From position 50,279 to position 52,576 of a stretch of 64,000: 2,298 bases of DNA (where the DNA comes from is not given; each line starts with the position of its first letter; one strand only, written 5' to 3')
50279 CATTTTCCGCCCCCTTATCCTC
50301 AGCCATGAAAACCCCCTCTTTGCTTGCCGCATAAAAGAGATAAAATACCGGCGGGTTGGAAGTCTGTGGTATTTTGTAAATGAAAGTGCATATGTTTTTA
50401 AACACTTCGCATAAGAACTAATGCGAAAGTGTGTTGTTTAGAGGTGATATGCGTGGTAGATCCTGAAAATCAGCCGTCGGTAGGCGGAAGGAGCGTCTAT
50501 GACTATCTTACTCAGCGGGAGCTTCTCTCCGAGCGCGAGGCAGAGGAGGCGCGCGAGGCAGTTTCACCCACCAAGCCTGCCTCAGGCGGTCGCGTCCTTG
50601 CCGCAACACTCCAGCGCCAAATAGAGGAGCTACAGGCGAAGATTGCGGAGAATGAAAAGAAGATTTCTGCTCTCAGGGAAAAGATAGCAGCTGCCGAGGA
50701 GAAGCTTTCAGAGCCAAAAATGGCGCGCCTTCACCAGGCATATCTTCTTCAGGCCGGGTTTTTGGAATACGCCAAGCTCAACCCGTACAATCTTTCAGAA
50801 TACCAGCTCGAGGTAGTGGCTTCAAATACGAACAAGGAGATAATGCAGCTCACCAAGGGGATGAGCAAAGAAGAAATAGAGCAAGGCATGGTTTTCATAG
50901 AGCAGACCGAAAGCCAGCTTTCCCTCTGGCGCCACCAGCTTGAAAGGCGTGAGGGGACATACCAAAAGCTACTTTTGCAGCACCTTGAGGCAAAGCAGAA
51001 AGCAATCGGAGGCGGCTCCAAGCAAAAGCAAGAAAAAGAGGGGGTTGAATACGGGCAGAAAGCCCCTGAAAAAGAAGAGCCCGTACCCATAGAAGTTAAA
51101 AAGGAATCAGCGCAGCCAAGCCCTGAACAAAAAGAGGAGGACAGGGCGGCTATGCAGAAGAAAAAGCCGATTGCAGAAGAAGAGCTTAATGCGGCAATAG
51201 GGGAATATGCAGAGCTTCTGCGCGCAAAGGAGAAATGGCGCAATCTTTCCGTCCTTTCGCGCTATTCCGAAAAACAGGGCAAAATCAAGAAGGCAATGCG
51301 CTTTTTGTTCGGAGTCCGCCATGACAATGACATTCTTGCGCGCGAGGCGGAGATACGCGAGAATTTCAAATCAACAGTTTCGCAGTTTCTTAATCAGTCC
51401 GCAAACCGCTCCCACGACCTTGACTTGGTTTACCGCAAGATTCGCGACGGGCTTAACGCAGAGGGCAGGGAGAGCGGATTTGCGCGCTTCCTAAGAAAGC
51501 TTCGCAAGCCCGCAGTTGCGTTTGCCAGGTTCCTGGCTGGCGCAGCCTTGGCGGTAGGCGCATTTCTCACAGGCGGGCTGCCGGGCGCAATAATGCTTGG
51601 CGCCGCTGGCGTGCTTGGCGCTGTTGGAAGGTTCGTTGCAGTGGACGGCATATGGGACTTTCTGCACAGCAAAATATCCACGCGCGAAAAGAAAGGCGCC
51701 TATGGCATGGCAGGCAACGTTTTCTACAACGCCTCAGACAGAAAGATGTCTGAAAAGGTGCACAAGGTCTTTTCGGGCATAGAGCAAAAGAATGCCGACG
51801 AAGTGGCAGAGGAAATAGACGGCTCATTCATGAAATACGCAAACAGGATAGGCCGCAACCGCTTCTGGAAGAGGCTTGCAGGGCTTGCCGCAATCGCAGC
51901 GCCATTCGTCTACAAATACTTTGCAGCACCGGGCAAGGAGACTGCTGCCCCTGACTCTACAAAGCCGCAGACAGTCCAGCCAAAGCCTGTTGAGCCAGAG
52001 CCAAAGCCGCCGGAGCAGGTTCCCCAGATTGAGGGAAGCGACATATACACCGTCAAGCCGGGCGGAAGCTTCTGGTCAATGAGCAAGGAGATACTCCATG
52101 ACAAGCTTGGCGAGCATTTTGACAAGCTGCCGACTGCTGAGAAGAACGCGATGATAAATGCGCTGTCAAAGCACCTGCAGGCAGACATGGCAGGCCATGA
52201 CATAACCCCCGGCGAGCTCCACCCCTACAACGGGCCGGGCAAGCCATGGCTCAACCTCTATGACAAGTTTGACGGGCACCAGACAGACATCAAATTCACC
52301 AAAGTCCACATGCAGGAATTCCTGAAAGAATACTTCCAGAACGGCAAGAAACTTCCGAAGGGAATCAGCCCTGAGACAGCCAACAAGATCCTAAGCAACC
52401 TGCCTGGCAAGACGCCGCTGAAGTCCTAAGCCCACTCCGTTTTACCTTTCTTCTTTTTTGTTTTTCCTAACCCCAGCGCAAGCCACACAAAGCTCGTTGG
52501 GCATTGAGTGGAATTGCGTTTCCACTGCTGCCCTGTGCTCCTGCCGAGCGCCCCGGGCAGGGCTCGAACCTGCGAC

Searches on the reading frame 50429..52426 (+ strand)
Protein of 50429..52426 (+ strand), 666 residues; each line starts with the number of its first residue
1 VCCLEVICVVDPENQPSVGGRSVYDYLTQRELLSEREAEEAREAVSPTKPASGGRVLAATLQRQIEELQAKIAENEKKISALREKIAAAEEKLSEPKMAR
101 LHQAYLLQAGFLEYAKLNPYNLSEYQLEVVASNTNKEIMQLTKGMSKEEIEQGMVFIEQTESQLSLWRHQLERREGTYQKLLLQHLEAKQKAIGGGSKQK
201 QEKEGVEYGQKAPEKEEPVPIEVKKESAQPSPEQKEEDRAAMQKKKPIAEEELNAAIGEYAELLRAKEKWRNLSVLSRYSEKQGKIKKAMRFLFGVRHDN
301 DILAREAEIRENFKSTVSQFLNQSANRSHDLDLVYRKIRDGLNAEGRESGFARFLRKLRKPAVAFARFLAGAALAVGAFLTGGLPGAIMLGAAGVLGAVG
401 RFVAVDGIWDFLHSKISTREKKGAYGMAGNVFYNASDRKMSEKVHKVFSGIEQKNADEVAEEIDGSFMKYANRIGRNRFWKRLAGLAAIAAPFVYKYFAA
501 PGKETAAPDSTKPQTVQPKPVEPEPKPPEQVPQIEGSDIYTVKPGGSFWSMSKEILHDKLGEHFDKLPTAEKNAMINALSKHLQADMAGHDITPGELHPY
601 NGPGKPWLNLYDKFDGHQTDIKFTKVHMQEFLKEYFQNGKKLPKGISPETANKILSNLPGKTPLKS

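Call 68: search_protein_families(library=pfam, proteins=[window:50429-52426:+], max_evalue=0.001)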
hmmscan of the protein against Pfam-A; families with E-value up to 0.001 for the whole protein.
window:50429-52426:+ (666 aa): 1 family
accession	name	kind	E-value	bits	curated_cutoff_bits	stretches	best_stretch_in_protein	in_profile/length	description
PF12329.13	TMF_DNA_bd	-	0.00043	20.6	35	0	63-95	33-65/74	TATA element modulatory factor 1 DNA binding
